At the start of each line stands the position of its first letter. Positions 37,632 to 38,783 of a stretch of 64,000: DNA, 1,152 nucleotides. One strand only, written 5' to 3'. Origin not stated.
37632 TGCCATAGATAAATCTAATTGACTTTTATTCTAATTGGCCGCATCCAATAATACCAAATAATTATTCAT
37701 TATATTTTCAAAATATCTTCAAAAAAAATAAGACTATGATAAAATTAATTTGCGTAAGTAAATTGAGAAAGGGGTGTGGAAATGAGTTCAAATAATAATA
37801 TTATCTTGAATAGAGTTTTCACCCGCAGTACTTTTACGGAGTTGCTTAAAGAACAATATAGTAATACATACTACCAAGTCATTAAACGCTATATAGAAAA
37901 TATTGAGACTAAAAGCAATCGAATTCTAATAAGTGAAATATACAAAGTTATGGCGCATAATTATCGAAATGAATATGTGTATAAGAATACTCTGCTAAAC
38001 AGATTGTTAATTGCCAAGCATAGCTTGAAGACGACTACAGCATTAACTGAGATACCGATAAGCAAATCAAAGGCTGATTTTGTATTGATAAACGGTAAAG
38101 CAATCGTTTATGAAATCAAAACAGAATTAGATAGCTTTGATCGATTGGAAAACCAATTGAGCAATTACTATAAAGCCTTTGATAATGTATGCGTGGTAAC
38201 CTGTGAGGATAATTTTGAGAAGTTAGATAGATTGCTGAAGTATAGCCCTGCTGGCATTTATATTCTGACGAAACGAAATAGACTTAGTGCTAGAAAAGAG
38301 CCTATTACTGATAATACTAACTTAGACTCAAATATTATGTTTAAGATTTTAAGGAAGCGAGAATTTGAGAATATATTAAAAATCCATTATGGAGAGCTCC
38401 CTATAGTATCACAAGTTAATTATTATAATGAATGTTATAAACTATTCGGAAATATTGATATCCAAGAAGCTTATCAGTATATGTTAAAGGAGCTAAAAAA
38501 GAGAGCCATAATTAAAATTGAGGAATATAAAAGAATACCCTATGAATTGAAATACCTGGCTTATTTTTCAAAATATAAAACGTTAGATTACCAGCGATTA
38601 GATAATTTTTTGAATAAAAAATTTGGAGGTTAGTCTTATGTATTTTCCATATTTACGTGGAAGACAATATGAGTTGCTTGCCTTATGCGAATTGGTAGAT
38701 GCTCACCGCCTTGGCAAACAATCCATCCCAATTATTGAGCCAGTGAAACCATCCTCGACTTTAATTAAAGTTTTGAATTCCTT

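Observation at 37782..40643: Translationally coupled three-gene operon: PD-(D/E)xK-like + sce7725-like + Zn-ribbon/RES effector, a candidate uncharacterised anti-phage (NAD+-depletion) system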

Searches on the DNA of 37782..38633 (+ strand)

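Call 98: search_dna_similar(query=L002:5959-8827:+, collection=ecoli_genomes, mode=distant, max_rows=12)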
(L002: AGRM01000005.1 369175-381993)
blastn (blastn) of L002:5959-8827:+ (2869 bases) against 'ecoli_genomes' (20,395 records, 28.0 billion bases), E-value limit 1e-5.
Records with a match: 19; places in all: 19; records where one place covers at least 80% of the query: 18.
Genomes with a match: 19 of 5426; with a place that covers at least 80% of the query: 18. Places per genome that has any: lowest 1, median 1, highest 1. On chromosomes: 19 places; on plasmids: 0.
Best place of each record, by identity: 95-99% 19.
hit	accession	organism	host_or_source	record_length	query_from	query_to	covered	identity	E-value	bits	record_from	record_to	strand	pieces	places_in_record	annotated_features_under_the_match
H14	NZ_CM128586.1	Escherichia coli strain 300444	Homo sapiens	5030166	1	2869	100%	97.8%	0e+0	4886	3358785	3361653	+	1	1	RES domain-containing protein | sce7725 family protein | sce7726 family protein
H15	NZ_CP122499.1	Escherichia coli strain W409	chicken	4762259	1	2869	100%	97.4%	0e+0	4841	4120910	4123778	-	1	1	RES domain-containing protein | sce7725 family protein | sce7726 family protein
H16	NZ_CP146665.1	Escherichia coli strain MS 115-1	Homo sapiens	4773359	1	2869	100%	97.4%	0e+0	4841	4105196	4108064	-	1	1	RES domain-containing protein | sce7725 family protein | sce7726 family protein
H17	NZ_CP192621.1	Escherichia coli strain LD91-1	Homo sapiens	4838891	1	2869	100%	97.4%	0e+0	4841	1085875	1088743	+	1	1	RES domain-containing protein | sce7725 family protein | sce7726 family protein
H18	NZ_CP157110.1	Escherichia coli strain UTME-9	Sus scrofa domesticus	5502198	1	2869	100%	97.4%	0e+0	4833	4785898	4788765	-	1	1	RES domain-containing protein | sce7725 family protein | sce7726 family protein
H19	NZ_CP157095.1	Escherichia coli strain UTME-12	Sus scrofa domesticus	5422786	1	2869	100%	97.4%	0e+0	4833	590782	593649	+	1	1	RES domain-containing protein | sce7725 family protein | sce7726 family protein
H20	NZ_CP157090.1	Escherichia coli strain UTME-14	Sus scrofa domesticus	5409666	1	2869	100%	97.4%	0e+0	4833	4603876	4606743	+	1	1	RES domain-containing protein | sce7725 family protein | sce7726 family protein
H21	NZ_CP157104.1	Escherichia coli strain UTME-10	Sus scrofa domesticus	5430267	1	2869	100%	97.3%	0e+0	4814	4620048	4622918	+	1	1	RES domain-containing protein | sce7725 family protein | sce7726 family protein | hypothetical protein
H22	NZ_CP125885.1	Escherichia coli strain AHS8C65RI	chicken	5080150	1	2869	100%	97.2%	0e+0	4809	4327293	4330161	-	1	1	RES family NAD+ phosphorylase | sce7725 family protein | sce7726 family protein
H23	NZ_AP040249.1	Escherichia coli strain B1-56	river water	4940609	1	2869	100%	97.2%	0e+0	4809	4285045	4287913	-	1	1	RES family NAD+ phosphorylase | sce7725 family protein | sce7726 family protein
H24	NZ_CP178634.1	Escherichia coli strain VTB96775v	Chicken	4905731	1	2869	100%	97.1%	0e+0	4805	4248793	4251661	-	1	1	RES domain-containing protein | sce7725 family protein | sce7726 family protein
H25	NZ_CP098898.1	Escherichia coli strain CUVET19-1937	Felis catus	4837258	1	2869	100%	97.1%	0e+0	4805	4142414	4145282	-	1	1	RES domain-containing protein | sce7725 family protein | sce7726 family protein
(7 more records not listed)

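Call 99: get_annotated_region(hit=H16, flank=12000)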
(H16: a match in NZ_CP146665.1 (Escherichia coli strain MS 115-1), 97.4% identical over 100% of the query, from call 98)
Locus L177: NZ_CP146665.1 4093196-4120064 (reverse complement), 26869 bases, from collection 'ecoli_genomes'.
description: Escherichia coli strain MS 115-1 chromosome, complete genome
organism: Escherichia coli strain MS 115-1 (NCBI taxid 562)
replicon: chromosome; assembly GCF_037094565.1
host: Homo sapiens; source: Sigmoid Colon; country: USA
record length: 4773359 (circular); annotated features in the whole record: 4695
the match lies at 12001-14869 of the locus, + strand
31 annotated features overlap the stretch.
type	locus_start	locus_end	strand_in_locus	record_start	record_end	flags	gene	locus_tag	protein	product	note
CDS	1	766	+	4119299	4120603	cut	-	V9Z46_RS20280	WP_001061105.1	site-specific integrase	-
CDS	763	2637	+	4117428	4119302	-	-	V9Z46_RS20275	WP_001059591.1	DNA-binding protein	-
CDS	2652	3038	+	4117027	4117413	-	-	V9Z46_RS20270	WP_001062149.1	hypothetical protein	-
CDS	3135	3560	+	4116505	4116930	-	-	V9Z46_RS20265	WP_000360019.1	hypothetical protein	-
CDS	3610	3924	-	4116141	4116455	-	-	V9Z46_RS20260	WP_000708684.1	hypothetical protein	-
CDS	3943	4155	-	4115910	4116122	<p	-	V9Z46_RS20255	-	hypothetical protein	incomplete; partial in the middle of a contig; missing N-terminus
CDS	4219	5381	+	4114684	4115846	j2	-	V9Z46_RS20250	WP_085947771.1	IS3-like element IS3 family transposase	programmed frameshift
CDS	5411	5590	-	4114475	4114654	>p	-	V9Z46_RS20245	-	hypothetical protein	incomplete; partial in the middle of a contig; missing C-terminus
CDS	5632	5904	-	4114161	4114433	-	-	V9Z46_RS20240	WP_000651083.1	hypothetical protein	-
CDS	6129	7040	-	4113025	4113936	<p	-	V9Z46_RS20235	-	relaxase/mobilization nuclease domain-containing protein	incomplete; partial in the middle of a contig; missing N-terminus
CDS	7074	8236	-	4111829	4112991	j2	-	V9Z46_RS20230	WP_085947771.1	IS3-like element IS3 family transposase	programmed frameshift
CDS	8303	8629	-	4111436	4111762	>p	-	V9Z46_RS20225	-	relaxase/mobilization nuclease domain-containing protein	incomplete; partial in the middle of a contig; missing C-terminus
CDS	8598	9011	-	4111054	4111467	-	-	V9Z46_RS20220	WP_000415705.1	hypothetical protein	-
CDS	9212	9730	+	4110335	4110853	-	-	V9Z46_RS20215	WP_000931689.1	hypothetical protein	-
CDS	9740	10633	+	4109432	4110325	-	-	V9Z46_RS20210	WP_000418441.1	Kiwa anti-phage protein KwaB-like domain-containing protein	-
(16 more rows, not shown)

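Call 100: get_annotated_region(hit=H14, flank=12000)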
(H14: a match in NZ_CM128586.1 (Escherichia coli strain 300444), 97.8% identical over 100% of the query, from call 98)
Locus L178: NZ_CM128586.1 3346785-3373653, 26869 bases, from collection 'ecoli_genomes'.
description: Escherichia coli strain 300444 chromosome, whole genome shotgun sequence
organism: Escherichia coli strain 300444 (NCBI taxid 562)
replicon: chromosome; assembly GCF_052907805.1
host: Homo sapiens; source: stool; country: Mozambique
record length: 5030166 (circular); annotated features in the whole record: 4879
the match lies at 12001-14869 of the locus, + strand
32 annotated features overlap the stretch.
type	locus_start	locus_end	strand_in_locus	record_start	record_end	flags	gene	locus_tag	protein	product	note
CDS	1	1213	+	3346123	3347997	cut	-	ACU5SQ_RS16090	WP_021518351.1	hypothetical protein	-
CDS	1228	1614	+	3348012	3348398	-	-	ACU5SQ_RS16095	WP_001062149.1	hypothetical protein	-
CDS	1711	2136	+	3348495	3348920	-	-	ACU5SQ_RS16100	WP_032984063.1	hypothetical protein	-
CDS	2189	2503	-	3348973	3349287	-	-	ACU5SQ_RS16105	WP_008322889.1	hypothetical protein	-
CDS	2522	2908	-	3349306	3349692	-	-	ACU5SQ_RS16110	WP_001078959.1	hypothetical protein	-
CDS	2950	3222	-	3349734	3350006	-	-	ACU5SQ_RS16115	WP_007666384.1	hypothetical protein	-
CDS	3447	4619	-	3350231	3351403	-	-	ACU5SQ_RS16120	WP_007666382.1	relaxase/mobilization nuclease domain-containing protein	-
CDS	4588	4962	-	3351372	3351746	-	-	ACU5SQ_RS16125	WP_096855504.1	hypothetical protein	-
CDS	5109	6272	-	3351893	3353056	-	-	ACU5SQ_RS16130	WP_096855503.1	reverse transcriptase family protein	-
CDS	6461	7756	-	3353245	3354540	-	-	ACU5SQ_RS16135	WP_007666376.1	phosphoribosyltransferase-like protein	-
CDS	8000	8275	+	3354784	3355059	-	-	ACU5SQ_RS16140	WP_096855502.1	hypothetical protein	-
CDS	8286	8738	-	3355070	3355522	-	-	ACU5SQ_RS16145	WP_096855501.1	hypothetical protein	-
CDS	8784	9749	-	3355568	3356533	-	-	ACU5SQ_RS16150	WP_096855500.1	caspase family protein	-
CDS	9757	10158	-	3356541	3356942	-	-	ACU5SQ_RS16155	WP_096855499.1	TIR domain-containing protein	-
CDS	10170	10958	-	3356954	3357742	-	-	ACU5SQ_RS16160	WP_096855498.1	adenylate/guanylate cyclase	-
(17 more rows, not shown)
